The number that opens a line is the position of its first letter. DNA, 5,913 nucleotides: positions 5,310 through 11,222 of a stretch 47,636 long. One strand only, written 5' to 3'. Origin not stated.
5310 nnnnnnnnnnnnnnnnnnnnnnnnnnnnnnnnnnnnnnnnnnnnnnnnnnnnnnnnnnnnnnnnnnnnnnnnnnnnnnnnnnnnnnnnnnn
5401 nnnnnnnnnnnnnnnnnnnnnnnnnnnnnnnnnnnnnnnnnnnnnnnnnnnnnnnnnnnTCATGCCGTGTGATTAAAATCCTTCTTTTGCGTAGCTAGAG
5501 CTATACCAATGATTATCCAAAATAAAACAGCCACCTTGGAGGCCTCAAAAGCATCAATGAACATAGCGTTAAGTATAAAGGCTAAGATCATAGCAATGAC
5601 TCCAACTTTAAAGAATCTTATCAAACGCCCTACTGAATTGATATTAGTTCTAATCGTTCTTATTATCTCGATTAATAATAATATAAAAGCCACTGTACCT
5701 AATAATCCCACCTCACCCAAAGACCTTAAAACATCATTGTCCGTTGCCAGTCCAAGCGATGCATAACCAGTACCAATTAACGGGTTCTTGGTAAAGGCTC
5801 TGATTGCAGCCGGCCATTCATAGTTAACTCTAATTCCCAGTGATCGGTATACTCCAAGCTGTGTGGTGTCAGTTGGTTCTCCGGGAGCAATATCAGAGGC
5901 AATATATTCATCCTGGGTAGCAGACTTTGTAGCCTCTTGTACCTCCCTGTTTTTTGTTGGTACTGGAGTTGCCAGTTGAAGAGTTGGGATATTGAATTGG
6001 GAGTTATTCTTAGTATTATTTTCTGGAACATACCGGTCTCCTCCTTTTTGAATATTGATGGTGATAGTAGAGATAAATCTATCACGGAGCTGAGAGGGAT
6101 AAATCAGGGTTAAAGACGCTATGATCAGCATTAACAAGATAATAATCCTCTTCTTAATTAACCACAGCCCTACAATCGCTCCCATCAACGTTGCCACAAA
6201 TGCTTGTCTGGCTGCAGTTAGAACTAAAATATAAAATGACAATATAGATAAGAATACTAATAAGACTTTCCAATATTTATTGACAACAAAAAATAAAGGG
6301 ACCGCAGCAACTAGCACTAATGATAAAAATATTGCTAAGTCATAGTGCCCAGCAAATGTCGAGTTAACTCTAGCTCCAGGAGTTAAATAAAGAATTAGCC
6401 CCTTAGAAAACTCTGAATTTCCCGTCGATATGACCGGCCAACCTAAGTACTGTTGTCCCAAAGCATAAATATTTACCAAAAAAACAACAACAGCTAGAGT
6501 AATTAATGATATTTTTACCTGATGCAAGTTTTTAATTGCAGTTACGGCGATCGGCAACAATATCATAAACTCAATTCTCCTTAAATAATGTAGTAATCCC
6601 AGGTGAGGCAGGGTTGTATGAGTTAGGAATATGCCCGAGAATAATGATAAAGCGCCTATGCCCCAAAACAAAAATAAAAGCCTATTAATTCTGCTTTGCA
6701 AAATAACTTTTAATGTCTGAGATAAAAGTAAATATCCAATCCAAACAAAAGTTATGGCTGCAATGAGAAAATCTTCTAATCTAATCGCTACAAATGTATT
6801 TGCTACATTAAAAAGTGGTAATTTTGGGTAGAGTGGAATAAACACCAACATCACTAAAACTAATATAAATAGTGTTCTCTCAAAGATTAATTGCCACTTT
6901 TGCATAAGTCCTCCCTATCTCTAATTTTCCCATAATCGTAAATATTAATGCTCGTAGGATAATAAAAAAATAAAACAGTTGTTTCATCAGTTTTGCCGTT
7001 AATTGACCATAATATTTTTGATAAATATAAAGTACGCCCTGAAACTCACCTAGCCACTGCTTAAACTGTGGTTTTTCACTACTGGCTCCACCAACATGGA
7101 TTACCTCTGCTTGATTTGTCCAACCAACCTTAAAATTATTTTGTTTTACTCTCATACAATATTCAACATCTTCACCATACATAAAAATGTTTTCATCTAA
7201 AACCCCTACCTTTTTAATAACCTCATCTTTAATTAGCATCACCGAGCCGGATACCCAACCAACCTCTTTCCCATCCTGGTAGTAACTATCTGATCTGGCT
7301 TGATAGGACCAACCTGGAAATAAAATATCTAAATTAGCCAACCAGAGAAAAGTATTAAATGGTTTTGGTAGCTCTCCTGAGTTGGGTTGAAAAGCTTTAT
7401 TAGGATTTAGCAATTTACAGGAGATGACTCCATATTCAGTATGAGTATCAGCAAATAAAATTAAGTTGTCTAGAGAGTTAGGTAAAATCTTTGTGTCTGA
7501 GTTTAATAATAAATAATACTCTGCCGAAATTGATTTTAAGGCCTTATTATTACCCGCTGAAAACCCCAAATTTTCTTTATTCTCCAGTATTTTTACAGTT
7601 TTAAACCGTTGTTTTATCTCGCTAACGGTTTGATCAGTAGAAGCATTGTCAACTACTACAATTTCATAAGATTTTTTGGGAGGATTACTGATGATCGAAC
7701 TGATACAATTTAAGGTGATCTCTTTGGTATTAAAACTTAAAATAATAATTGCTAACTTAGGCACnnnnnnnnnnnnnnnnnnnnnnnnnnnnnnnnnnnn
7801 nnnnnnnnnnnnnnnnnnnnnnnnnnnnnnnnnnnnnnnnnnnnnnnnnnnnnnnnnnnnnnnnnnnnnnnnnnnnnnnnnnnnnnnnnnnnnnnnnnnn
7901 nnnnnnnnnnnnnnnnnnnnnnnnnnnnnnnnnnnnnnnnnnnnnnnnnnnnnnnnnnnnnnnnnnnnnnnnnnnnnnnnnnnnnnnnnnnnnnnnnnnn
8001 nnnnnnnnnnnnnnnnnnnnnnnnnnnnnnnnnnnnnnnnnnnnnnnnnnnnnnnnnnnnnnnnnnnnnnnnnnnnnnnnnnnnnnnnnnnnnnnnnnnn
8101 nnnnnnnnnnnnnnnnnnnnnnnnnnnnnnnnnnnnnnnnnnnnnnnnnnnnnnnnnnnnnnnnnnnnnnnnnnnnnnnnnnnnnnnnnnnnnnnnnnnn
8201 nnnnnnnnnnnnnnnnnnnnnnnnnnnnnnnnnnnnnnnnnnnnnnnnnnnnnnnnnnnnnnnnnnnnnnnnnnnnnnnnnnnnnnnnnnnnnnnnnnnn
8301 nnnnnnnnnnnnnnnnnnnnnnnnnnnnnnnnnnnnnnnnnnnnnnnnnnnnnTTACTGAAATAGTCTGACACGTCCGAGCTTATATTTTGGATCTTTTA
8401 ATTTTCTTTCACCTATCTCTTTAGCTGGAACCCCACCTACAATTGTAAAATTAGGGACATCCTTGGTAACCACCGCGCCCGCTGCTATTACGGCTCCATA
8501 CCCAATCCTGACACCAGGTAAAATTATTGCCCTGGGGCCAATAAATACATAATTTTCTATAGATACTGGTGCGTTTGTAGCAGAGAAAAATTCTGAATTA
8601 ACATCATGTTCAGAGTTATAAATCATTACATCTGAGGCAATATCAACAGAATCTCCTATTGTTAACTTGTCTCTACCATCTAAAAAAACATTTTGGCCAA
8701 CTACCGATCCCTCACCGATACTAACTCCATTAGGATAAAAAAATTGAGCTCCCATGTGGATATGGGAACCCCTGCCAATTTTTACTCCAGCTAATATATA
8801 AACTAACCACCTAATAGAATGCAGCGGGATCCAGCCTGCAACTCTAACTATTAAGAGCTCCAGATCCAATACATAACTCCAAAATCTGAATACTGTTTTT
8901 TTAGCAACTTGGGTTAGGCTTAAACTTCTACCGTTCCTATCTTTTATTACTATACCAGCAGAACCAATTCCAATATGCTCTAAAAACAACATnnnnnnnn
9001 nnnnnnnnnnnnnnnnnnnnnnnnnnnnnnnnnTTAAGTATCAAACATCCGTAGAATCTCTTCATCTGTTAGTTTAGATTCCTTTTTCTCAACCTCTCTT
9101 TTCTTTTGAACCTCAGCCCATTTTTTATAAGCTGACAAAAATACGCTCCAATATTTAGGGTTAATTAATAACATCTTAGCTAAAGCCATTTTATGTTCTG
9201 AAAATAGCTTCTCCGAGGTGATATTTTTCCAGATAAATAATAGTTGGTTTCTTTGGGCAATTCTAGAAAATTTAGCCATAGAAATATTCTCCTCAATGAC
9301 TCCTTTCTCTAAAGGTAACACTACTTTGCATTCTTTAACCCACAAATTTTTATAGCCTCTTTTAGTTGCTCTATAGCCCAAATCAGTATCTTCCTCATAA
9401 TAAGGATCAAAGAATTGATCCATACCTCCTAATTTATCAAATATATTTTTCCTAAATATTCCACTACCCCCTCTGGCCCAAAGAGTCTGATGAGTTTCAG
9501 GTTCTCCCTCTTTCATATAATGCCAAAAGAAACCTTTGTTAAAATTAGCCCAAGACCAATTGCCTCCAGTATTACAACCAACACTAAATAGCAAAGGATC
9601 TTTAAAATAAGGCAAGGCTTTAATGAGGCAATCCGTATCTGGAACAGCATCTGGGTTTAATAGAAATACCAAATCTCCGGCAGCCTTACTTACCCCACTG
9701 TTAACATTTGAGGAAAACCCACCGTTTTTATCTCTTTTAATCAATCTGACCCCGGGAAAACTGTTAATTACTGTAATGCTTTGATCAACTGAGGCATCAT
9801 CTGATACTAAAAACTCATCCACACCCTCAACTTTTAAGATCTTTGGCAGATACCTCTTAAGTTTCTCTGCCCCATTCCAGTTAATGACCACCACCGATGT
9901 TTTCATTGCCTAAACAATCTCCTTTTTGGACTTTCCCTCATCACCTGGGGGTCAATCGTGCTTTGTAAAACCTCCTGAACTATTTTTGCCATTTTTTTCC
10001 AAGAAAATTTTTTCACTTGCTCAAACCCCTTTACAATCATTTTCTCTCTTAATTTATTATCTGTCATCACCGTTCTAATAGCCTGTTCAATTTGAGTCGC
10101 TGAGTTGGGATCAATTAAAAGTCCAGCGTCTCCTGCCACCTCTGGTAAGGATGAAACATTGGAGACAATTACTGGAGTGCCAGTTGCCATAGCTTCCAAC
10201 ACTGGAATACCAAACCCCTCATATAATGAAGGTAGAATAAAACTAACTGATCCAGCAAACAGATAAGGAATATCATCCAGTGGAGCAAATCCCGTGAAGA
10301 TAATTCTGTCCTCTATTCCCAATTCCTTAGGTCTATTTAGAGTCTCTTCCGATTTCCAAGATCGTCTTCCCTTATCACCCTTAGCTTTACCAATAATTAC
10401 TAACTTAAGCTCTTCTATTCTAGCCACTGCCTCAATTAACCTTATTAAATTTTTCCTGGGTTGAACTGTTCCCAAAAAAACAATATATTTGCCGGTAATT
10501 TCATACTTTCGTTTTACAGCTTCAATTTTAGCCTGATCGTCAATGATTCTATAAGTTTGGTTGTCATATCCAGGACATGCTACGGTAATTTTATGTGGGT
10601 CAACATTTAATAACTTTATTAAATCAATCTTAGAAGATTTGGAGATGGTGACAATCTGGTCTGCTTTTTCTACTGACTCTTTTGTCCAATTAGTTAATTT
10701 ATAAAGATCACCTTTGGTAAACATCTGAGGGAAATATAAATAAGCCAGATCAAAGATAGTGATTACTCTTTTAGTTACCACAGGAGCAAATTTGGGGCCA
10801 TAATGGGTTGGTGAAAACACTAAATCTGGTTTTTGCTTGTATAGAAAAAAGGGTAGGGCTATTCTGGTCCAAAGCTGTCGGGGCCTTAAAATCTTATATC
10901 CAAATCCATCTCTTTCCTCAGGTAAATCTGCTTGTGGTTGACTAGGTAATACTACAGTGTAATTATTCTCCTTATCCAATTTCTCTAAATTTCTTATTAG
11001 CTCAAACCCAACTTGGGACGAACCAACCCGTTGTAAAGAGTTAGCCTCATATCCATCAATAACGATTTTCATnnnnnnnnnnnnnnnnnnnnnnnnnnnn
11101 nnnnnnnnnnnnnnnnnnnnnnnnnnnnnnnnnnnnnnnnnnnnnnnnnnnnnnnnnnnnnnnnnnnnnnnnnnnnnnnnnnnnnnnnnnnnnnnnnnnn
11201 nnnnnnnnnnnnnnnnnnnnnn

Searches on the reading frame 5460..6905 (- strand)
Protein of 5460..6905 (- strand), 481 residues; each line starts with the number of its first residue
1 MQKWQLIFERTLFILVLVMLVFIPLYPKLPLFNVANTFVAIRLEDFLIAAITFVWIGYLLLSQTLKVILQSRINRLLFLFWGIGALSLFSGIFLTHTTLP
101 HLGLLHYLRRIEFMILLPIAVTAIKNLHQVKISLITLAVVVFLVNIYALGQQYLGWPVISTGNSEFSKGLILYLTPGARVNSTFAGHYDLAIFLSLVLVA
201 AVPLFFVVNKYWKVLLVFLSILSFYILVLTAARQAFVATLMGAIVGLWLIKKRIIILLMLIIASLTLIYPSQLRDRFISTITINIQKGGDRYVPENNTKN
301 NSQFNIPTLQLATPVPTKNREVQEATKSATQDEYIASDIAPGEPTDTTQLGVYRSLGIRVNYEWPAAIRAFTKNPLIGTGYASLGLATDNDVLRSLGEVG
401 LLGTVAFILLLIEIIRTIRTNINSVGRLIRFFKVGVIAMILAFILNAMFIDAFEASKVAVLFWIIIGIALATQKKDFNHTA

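Call 21: search_protein_families(library=pfam, proteins=[window:5460-6905:-], max_evalue=0.0001)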
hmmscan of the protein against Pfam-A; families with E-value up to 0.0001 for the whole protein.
window:5460-6905:- (481 aa): 1 family
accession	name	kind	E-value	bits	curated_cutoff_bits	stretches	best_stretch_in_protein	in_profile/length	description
PF04932.20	Wzy_C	-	2.3e-06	27.9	31.7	1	219-407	2-148/149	O-Antigen ligase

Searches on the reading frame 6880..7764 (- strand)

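Call 21: search_protein_families(library=pfam, proteins=[window:6880-7764:-], max_evalue=0.0001)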
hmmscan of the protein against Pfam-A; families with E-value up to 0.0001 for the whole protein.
window:6880-7764:- (294 aa): 3 families
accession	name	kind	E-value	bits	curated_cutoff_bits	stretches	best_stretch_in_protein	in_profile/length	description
PF00535.33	Glycos_transf_2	-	1.8e-19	70.7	23.3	1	6-126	2-124/168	Glycosyl transferase family 2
PF13641.12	Glyco_tranf_2_3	-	1.6e-13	51.7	27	1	2-228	1-216/230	Glycosyltransferase like family 2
PF13632.12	Glyco_trans_2_3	-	5.4e-10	39.8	27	1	85-275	3-175/198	Glycosyl transferase family group 2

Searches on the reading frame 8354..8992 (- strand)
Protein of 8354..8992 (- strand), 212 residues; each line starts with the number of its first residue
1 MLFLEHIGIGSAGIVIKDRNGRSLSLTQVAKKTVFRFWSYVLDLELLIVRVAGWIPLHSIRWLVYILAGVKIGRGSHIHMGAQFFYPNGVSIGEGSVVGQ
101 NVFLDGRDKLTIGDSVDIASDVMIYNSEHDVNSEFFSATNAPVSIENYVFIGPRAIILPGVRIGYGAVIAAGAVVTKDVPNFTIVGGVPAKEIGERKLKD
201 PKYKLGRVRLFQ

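Call 21: search_protein_families(library=pfam, proteins=[window:8354-8992:-], max_evalue=0.0001)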
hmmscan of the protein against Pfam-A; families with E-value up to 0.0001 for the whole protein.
window:8354-8992:- (212 aa): 2 families
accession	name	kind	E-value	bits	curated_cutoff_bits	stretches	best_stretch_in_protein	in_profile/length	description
PF00132.30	Hexapep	-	1.2e-16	60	27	1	143-177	2-36/36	Bacterial transferase hexapeptide (six repeats)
PF14602.12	Hexapep_2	-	1.8e-12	47.2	27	1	142-177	1-34/34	Hexapeptide repeat of succinyl-transferase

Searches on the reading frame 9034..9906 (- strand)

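Call 21: search_protein_families(library=pfam, proteins=[window:9034-9906:-], max_evalue=0.0001)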
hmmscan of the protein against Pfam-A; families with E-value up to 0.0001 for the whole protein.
window:9034-9906:- (290 aa): 2 families
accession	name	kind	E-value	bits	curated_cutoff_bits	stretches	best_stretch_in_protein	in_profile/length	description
PF00535.33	Glycos_transf_2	-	8.1e-18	65.3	23.3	1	4-143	1-150/168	Glycosyl transferase family 2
PF13641.12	Glyco_tranf_2_3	-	2.9e-10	41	27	1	3-188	3-202/230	Glycosyltransferase like family 2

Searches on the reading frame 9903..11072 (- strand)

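Call 21: search_protein_families(library=pfam, proteins=[window:9903-11072:-], max_evalue=0.0001)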
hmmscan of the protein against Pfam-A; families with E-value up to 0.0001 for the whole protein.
window:9903-11072:- (389 aa): 5 families
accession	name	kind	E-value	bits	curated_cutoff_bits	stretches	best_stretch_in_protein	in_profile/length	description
PF00534.26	Glycos_transf_1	-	1.4e-37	129.3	26.4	1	190-349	9-169/172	Glycosyl transferases group 1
PF13692.12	Glyco_trans_1_4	-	4.9e-30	105.1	27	1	195-338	2-142/142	Glycosyl transferases group 1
PF13439.12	Glyco_transf_4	-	1.1e-08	35.7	28.5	1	23-170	9-167/170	Glycosyltransferase Family 4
PF20706.3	GT4-conflict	-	1.8e-06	27.6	26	1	276-338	283-339/385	Family 4 Glycosyltransferase in conflict systems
PF13524.12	Glyco_trans_1_2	-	9e-06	26.1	25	1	211-356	4-133/144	Glycosyl transferase-like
